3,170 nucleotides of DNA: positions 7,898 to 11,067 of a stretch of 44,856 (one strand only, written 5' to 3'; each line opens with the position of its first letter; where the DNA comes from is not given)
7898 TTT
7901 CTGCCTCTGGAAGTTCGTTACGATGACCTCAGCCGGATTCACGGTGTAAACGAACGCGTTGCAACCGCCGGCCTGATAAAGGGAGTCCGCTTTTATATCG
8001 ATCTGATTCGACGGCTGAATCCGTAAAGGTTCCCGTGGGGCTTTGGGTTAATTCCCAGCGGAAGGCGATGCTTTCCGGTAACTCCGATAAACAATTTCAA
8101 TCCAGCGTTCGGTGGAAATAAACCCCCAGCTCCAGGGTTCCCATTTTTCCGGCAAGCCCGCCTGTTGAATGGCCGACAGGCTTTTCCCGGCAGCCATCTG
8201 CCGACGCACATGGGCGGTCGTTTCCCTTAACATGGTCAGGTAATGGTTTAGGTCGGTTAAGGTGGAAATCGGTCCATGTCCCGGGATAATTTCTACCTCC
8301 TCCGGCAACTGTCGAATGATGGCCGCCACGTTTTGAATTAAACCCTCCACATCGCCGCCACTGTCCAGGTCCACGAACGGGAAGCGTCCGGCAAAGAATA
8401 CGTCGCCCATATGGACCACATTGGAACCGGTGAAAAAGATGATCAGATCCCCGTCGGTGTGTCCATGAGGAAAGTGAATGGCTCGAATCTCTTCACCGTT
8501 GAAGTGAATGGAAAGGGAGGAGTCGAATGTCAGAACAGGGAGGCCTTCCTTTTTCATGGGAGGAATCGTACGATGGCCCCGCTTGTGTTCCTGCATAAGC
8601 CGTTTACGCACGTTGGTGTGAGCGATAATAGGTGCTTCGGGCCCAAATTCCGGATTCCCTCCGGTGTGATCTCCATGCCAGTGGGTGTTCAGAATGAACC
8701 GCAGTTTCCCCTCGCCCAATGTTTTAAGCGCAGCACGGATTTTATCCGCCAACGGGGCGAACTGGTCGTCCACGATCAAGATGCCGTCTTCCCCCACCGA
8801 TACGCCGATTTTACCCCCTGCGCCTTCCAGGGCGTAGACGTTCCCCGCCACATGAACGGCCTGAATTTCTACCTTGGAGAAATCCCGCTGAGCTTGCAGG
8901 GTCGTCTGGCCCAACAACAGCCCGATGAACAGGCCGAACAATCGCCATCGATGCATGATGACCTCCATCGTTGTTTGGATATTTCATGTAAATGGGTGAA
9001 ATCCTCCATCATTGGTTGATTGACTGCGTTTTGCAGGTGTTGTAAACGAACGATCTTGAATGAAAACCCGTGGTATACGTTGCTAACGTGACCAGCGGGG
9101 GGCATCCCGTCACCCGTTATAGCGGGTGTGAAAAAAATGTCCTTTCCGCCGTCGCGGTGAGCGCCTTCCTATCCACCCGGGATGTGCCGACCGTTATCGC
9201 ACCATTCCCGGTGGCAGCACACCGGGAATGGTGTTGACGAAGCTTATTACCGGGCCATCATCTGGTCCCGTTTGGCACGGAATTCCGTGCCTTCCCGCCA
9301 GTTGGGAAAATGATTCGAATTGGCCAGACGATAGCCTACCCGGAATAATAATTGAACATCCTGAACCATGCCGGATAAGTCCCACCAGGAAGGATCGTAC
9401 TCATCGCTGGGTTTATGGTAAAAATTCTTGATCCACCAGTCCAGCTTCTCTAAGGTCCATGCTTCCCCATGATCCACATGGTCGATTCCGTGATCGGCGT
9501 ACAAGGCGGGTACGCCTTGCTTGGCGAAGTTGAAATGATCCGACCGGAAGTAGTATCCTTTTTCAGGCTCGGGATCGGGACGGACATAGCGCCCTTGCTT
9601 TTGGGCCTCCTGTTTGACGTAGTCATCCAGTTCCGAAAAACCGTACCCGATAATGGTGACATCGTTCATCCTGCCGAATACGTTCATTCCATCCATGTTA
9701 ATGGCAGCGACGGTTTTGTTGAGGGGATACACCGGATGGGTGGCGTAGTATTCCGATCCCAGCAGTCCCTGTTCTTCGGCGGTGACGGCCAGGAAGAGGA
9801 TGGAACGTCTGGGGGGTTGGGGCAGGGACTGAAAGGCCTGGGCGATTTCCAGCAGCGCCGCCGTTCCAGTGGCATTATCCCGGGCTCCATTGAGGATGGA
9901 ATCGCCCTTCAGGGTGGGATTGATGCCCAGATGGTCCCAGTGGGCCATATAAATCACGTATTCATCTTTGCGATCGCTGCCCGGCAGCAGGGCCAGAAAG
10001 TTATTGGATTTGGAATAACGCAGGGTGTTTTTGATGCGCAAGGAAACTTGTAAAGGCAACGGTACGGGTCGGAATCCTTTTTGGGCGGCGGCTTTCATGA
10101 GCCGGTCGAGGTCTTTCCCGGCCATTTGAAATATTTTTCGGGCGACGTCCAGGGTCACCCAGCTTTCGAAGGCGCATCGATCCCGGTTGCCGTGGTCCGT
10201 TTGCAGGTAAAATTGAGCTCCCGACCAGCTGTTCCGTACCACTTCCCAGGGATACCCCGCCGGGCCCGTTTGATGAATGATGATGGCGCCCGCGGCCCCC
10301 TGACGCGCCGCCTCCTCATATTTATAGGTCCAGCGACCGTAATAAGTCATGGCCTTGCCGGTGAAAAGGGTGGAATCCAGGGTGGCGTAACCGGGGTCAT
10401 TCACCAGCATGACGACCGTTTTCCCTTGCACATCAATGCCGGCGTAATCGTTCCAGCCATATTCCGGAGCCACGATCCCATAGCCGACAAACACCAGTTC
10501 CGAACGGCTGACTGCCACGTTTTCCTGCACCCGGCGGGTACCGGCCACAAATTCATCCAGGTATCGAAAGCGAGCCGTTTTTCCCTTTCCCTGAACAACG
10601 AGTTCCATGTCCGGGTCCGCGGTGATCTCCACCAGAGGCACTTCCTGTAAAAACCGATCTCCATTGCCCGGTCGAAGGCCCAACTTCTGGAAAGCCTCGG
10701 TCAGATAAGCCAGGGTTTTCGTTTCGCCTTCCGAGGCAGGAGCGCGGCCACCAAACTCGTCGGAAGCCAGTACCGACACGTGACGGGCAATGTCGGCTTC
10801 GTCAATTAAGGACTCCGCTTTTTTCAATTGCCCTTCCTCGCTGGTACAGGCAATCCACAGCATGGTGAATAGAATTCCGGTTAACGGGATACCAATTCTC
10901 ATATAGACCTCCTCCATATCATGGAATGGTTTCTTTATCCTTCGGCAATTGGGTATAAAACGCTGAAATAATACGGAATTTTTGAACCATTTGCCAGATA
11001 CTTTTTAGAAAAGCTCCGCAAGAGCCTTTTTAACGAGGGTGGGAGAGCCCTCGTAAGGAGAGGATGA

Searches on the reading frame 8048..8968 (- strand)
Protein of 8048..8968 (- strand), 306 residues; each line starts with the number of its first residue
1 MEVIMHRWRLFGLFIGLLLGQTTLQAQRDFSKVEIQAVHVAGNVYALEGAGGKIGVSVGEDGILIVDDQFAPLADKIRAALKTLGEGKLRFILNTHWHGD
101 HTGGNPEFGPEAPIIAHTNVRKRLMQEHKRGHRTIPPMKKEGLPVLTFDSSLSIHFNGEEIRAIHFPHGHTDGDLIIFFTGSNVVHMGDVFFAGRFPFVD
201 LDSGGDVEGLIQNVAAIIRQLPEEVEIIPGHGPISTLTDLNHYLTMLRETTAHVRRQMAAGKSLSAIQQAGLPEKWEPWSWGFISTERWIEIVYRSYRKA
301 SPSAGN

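Call 52: search_protein_families(library=pfam, proteins=[window:8048-8968:-], max_evalue=0.001)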
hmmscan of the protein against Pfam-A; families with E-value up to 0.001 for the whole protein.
window:8048-8968:- (306 aa): 2 families
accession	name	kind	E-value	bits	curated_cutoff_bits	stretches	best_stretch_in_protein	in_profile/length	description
PF00753.33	Lactamase_B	-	1e-14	55.4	22.7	1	79-231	34-196/196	Metallo-beta-lactamase superfamily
PF12706.13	Lactamase_B_2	-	8.2e-05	22.7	27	1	86-190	26-143/200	Beta-lactamase superfamily domain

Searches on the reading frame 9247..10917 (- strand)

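Call 52: search_protein_families(library=pfam, proteins=[window:9247-10917:-], max_evalue=0.001)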
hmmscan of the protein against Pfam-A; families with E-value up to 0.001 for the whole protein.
window:9247-10917:- (556 aa): 2 families
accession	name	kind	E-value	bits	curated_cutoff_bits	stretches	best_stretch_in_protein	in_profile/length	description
PF04389.22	Peptidase_M28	-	4.4e-47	160.7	21.3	1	306-523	1-190/193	Peptidase family M28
PF01546.33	Peptidase_M20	-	0.00035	21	24.6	1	344-403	32-93/206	Peptidase family M20/M25/M40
